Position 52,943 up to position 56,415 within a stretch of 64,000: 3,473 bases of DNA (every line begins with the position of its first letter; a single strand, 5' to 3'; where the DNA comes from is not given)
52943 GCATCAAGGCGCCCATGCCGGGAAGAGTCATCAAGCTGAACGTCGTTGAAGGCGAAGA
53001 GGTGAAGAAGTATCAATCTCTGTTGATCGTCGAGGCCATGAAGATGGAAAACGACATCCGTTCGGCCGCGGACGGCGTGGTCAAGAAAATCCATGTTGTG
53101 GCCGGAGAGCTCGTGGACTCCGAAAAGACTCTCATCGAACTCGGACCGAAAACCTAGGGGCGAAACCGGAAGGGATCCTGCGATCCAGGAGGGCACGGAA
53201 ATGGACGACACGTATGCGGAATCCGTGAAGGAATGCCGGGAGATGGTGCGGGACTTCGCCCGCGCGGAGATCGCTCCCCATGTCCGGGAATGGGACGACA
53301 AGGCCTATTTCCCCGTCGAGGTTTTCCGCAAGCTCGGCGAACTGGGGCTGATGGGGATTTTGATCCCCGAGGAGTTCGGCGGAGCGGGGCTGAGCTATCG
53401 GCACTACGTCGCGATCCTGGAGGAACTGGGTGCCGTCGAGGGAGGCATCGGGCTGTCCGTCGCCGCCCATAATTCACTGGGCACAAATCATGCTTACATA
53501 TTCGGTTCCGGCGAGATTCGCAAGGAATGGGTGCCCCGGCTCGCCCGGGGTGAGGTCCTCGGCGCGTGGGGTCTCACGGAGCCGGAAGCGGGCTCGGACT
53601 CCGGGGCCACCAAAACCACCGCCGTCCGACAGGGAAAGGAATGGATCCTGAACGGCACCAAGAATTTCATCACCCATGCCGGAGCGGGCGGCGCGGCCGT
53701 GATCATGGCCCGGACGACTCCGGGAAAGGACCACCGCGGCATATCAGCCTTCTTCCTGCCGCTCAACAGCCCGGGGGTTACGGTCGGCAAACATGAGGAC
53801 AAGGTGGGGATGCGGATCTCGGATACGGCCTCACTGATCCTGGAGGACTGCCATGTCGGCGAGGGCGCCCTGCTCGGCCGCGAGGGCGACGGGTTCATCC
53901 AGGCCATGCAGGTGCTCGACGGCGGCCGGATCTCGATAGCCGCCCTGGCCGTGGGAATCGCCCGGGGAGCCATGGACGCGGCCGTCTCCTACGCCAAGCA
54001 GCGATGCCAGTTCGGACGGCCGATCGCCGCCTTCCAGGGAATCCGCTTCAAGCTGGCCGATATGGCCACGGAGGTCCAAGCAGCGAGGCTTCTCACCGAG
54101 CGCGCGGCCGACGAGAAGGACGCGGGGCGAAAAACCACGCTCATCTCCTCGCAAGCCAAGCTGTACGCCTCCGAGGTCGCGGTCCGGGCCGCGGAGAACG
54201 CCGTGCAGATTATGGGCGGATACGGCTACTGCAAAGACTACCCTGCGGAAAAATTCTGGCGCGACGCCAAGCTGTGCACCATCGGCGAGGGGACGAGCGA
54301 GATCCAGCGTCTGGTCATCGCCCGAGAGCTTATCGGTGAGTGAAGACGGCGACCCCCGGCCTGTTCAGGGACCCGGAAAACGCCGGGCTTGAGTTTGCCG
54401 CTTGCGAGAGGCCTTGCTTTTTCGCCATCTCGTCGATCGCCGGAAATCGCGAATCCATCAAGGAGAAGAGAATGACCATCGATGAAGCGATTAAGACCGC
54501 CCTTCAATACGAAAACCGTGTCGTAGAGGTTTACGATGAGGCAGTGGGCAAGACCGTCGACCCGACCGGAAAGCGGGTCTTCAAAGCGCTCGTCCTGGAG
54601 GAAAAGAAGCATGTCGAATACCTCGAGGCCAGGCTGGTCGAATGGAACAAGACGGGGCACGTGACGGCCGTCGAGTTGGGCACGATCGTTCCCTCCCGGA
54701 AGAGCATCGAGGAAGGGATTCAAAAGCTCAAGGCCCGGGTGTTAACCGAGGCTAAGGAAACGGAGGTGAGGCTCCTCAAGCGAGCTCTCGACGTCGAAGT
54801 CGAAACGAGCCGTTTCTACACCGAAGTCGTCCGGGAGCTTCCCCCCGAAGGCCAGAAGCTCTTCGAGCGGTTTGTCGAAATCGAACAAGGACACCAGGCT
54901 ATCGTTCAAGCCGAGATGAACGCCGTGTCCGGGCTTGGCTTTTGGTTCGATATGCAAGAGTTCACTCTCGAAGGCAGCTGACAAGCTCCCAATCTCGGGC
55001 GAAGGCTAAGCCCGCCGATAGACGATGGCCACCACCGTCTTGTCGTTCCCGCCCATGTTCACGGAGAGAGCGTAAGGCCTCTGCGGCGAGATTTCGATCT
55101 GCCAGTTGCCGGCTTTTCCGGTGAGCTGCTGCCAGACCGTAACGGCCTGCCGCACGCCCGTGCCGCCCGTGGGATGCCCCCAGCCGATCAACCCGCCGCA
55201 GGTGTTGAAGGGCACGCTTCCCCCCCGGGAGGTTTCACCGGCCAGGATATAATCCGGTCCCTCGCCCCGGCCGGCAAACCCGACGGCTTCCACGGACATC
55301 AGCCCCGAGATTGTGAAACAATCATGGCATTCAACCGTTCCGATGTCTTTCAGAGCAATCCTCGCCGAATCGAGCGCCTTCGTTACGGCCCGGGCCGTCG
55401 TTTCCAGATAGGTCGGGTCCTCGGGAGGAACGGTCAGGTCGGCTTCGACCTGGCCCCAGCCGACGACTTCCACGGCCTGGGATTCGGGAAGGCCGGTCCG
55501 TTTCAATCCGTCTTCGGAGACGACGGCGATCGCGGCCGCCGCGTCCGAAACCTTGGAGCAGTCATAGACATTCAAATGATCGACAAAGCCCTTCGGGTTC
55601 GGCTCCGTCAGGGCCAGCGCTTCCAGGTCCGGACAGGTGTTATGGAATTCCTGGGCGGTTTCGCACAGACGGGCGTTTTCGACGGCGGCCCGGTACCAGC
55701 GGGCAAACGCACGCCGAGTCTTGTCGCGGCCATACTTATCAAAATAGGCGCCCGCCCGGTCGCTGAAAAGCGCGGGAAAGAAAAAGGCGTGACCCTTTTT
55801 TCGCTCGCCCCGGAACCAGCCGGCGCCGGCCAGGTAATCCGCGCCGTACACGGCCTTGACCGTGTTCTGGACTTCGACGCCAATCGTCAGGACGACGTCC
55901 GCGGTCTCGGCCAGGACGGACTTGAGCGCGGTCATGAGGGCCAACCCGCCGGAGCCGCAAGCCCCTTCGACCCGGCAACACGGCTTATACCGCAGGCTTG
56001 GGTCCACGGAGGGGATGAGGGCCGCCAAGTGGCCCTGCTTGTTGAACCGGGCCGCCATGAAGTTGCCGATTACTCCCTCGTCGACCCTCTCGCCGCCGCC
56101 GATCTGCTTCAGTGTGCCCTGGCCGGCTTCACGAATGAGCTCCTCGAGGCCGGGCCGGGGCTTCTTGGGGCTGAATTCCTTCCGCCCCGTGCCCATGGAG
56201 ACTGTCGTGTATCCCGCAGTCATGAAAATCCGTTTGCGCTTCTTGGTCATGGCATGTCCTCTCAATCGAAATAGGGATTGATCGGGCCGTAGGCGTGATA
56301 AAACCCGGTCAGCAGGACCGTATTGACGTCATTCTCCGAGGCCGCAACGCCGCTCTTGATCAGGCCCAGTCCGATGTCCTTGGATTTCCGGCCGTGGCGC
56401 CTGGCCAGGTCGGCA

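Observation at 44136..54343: Archaeal-type HMGCS-thiolase-DUF35 module clustered with MCC, methylglutaconyl-CoA hydratase, isovaleryl-CoA-DH and AibA/B-like CoA-transferase subunits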

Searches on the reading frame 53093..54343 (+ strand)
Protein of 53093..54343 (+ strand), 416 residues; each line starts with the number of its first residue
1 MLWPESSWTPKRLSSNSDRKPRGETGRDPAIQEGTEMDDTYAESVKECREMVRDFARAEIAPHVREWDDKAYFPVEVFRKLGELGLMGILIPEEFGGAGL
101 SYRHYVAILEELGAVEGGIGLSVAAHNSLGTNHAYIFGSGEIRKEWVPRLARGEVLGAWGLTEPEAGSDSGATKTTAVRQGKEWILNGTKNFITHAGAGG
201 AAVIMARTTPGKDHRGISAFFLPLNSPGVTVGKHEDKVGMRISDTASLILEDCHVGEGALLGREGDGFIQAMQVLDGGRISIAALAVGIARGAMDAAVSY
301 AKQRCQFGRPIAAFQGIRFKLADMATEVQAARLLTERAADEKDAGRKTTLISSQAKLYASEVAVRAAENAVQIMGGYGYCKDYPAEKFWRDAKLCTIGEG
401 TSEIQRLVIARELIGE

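Call 3: search_protein_families(library=pfam, proteins=[window:53093-54343:+])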
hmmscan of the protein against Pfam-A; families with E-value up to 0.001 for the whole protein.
window:53093-54343:+ (416 aa): 5 families
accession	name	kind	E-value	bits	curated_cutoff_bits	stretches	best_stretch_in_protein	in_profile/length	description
PF00441.29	Acyl-CoA_dh_1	-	1.6e-50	171.6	22.4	1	265-413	1-149/150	Acyl-CoA dehydrogenase, C-terminal domain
PF02771.21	Acyl-CoA_dh_N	-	1.8e-36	125.4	22.9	1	45-154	4-113/113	Acyl-CoA dehydrogenase, N-terminal domain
PF08028.16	Acyl-CoA_dh_2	-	5.8e-25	88.6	22.7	1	281-397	2-128/134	Acyl-CoA dehydrogenase, C-terminal domain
PF02770.24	Acyl-CoA_dh_M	-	2e-24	86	33.3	1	159-253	2-97/97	Acyl-CoA dehydrogenase, middle domain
PF22924.1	ACOX_C_alpha1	-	3.9e-05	23.9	27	1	299-413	50-168/169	Acyl-CoA oxidase, C-alpha1 domain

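Call 4: search_protein_families(library=ncbifam, proteins=[window:53093-54343:+])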
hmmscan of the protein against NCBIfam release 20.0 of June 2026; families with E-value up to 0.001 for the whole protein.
window:53093-54343:+ (416 aa): 24 families
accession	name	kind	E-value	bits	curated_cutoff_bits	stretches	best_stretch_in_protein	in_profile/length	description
NF042972.1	AcrlCoAredClosAcrC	equivalog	2.7e-119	398.2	640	1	37-414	1-377/378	acryloyl-CoA reductase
NF043006.1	CyhCrbnylCoADH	equivalog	4.9e-89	299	650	1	43-414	6-376/380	cyclohexane-1-carbonyl-CoA dehydrogenase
NF045552.1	GlutCoADH_Des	equivalog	5.7e-88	295.7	470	1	41-415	5-381/387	glutaryl-CoA dehydrogenase Acd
NF058590.1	AcCoDHFadEBacil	equivalog_domain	4.5e-83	279.7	600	1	40-414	20-411/586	acyl-CoA dehydrogenase FadE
NF042439.1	SulpropCoADesulf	equivalog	1.6e-81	274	600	1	50-415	2-372/379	3-sulfinopropanoyl-CoA desulfinase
NF045652.1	ProlPCPDhRedW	equivalog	1.9e-77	260.7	650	1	44-413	3-373/376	L-prolyl-[peptidyl-carrier protein] dehydrogenase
NF008997.0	PRK12341.1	equivalog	4.7e-70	236.6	537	1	61-414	26-377/382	acyl-CoA dehydrogenase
TIGR03207.1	cyc_hxne_CoA_dh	equivalog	4.6e-65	219.8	575.35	1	50-412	10-370/372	cyclohexanecarboxyl-CoA dehydrogenase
NF053553.1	prodigi_MBC_PigA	equivalog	9.9e-64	215.8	500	1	37-413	1-379/381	prodigiosin MBC biosynthesis dehydrogenase PigA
NF002885.1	PRK03354.1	equivalog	1.2e-55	189.1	540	1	60-413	25-373/378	crotonobetainyl-CoA dehydrogenase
NF052270.1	Staph_DH_FadE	equivalog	4.8e-53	180.3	600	1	50-415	30-395/400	acyl-CoA dehydrogenase FadE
NF007000.1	PRK09463.1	subfamily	3.3e-37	128.2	600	1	70-381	71-400/726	acyl-CoA dehydrogenase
NF049984.1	Rv1679_FadE16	equivalog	1.4e-35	123.2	600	1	62-398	14-350/371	Rv1679 family acyl-CoA dehydrogenase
NF009586.0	PRK13026.1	subfamily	1.3e-33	116.3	608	1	71-380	107-434/777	acyl-CoA dehydrogenase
TIGR03203.1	pimD_small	equivalog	4.5e-28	98.4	652.7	1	73-390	38-353/378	pimeloyl-CoA dehydrogenase small subunit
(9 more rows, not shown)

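Call 21: search_solved_structures(query=window:53093-54343:+, max_evalue=1e-30, show_alignments=3)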
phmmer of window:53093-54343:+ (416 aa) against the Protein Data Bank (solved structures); distinct sequences matched with E-value up to 1e-30: 76 (the best 60 are shown).
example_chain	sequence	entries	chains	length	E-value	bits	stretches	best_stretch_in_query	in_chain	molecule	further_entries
1ws9_A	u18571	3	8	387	2.2e-119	402.3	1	51-414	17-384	acyl-CoA dehydrogenase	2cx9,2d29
5lnx_A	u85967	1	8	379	2.8e-111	375.6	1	48-415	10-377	Acyl-CoA dehydrogenase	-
5ol2_C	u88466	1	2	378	1.7e-104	353.2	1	46-414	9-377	Acyl-CoA dehydrogenase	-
4n5f_A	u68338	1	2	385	4.2e-103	348.7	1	36-413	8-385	Putative acyl-CoA dehydrogenase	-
1jqi_A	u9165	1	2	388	3e-102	345.8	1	44-414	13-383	short chain acyl-CoA dehydrogenase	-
4m9a_A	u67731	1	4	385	5.4e-102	345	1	36-413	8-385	Acyl-CoA dehydrogenase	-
4l1f_A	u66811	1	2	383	3.8e-100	338.9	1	39-414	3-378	Acyl-CoA dehydrogenase domain protein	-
8sgs_A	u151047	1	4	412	2.8e-99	336.1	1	33-414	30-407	Short-chain specific acyl-CoA dehydrogenase, mitochondrial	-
7y0a_A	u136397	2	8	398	3.2e-99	335.9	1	34-414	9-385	Short-chain specific acyl-CoA dehydrogenase, mitochondrial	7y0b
2vig_A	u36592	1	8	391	3.3e-98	332.6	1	43-414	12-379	SHORT-CHAIN SPECIFIC ACYL-COA DEHYDROGENASE,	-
9w60_A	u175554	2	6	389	7.9e-94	318.1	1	37-413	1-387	Butyryl CoA dehydrogenase apo protein | Butyryl CoA Dehydrogenase with FAD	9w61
4u83_A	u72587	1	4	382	2.8e-90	306.5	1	44-412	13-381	Acyl-CoA dehydrogenase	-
3pfd_A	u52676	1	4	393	8.3e-90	304.9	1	48-414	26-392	Acyl-CoA dehydrogenase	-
7szv_A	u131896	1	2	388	5.1e-88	299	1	42-413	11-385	Acyl-CoA dehydrogenase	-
2dvl_A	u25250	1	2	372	2.6e-87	296.7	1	49-413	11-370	Acyl-CoA dehydrogenase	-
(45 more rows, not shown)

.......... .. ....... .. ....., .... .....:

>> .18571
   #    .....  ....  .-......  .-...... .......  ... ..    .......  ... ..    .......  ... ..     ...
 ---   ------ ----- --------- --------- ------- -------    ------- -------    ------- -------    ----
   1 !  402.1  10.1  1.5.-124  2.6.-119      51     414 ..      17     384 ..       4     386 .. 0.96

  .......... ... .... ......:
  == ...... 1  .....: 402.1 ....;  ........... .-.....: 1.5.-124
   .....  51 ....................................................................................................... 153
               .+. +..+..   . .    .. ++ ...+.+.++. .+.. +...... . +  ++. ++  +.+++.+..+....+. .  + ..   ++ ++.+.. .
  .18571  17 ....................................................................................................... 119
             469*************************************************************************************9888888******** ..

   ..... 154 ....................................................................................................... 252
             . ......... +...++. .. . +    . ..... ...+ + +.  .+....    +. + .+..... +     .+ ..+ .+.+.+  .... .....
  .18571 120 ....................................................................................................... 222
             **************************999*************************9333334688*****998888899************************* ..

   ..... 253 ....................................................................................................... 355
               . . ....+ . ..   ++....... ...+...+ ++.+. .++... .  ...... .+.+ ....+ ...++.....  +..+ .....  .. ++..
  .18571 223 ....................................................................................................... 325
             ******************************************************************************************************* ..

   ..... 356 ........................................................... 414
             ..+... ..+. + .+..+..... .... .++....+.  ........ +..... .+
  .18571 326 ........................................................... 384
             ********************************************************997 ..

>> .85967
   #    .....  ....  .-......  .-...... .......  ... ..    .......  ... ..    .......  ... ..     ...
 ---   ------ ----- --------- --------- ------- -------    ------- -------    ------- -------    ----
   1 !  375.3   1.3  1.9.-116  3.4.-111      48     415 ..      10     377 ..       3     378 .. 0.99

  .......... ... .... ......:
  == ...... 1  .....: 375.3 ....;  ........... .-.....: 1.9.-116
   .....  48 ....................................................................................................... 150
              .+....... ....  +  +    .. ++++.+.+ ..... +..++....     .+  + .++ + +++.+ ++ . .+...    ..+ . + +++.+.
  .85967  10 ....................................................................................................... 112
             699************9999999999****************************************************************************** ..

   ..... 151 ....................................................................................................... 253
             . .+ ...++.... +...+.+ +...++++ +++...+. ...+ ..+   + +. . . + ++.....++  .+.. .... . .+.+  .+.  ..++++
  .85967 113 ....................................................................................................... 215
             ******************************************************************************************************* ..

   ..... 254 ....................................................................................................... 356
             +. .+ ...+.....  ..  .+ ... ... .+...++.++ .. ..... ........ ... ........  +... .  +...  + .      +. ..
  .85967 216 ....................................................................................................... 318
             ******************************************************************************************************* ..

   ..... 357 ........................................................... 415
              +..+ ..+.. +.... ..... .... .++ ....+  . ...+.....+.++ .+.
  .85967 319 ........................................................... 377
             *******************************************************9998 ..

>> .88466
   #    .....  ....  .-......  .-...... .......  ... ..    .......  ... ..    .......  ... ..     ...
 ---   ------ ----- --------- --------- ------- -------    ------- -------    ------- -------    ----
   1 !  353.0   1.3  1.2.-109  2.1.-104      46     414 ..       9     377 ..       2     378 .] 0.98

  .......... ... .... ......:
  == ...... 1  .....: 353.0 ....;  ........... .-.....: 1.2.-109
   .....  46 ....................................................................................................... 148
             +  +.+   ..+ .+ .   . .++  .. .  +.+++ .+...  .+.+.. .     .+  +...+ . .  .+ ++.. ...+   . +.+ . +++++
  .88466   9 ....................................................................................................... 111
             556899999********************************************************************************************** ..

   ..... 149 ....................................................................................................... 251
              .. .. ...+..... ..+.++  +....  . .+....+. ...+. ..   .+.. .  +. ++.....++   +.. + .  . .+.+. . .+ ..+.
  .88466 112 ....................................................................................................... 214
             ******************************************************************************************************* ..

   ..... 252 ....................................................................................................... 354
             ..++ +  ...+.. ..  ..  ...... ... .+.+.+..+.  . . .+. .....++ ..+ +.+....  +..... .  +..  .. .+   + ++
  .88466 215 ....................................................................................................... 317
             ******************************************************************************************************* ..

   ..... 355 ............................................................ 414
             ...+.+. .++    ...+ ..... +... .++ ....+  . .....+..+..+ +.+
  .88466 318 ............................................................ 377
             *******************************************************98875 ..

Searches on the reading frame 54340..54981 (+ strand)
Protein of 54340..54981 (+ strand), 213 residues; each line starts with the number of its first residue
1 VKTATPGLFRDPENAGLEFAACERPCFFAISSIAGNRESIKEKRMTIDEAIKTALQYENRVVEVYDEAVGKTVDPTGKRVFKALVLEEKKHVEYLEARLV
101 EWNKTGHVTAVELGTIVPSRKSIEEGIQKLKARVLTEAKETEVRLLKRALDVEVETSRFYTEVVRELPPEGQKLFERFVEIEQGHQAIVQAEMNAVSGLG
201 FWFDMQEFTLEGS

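Call 8: search_protein_families(library=pfam, proteins=[window:54340-54981:+])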
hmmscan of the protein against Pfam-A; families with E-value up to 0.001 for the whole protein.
window:54340-54981:+ (213 aa): 1 family
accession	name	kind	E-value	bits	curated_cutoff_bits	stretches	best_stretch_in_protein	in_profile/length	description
PF02915.23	Rubrerythrin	-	3.6e-10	40.8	22.8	1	38-97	76-135/137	Rubrerythrin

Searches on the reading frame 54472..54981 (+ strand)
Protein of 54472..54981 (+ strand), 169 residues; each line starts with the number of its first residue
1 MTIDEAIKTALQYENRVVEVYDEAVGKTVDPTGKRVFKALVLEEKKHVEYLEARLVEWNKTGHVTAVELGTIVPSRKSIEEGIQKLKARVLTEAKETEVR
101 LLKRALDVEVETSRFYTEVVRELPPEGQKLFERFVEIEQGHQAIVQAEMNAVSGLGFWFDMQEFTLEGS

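Call 55: search_protein_families(library=pfam, proteins=[window:54472-54981:+], max_evalue=0.001)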
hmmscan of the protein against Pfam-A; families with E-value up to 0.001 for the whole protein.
window:54472-54981:+ (169 aa): 1 family
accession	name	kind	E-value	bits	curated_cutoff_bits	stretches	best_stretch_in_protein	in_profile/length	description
PF02915.23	Rubrerythrin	-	1.6e-09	38.7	22.8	0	101-151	2-55/137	Rubrerythrin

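Call 57: search_protein_families(library=ncbifam, proteins=[window:54472-54981:+], max_evalue=1e-10)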
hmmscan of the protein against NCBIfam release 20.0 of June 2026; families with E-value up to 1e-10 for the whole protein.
window:54472-54981:+ (169 aa): 0 families

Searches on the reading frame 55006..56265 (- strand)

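Call 8: search_protein_families(library=pfam, proteins=[window:55006-56265:-])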
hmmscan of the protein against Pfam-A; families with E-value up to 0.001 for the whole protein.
window:55006-56265:- (419 aa): 3 families
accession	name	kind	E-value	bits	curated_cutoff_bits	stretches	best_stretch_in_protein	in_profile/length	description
PF22691.2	Thiolase_C_1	-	3e-28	98.8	28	1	282-416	13-142/144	Thiolase C-terminal domain-like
PF02803.24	Thiolase_C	-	1.9e-10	40.8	27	1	289-386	23-102/123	Thiolase, C-terminal domain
PF00108.29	Thiolase_N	-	4.1e-08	33.3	26.4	1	41-137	24-119/260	Thiolase, N-terminal domain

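Call 57: search_protein_families(library=ncbifam, proteins=[window:55006-56265:-], max_evalue=1e-10)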
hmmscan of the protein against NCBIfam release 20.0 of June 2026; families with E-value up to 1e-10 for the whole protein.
window:55006-56265:- (419 aa): 19 families
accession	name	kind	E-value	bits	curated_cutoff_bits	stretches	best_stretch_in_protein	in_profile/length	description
NF004936.0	PRK06289.1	equivalog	2.5e-69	234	375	1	38-416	24-401/405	acetyl-CoA acetyltransferase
NF004720.0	PRK06064.1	subfamily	6.7e-64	216.1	420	1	24-418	7-387/389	thiolase domain-containing protein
NF005704.0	PRK07516.1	subfamily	1e-63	215.6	412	1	25-407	8-376/389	thiolase domain-containing protein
NF053570.1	AcCoTHIOL_METTL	equivalog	1.9e-57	194.9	600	1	40-415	22-380/385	acetyl-CoA acetyltransferase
NF004810.0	PRK06157.1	equivalog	4.8e-42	144.5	403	1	38-415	25-392/400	acetyl-CoA acetyltransferase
NF009228.0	PRK12578.1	subfamily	1.8e-36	125.6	485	1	89-417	70-386/387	thiolase domain-containing protein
NF006102.0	PRK08256.1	subfamily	7.9e-35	120.7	436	1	95-415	74-390/394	lipid-transfer protein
NF004982.0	PRK06365.1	equivalog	3.1e-26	92.4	695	1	295-384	300-391/430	thiolase domain-containing protein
NF053628.1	BnzsclthlBbsBGT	equivalog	2.7e-24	85.7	750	1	94-397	75-363/389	benzoylsuccinyl-CoA thiolase subunit BbsB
NF004811.0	PRK06158.1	subfamily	1.3e-20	73.8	421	1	228-391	197-356/384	acetyl-CoA acetyltransferase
TIGR01930.1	AcCoA-C-Actrans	subfamily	2.6e-20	72.7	240.55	1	232-384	236-363/385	acetyl-CoA C-acyltransferase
NF004715.0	PRK06059.1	equivalog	6.4e-20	71.5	424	1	94-392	76-377/399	lipid-transfer protein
NF004721.0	PRK06065.1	equivalog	8.6e-18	64.4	455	1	231-391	209-368/393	thiolase domain-containing protein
NF006010.0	PRK08142.1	subfamily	3.6e-17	62.2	462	1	229-386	200-354/388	thiolase domain-containing protein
NF006180.0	PRK08313.1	subfamily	1.9e-16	59.9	514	1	23-407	8-373/389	thiolase domain-containing protein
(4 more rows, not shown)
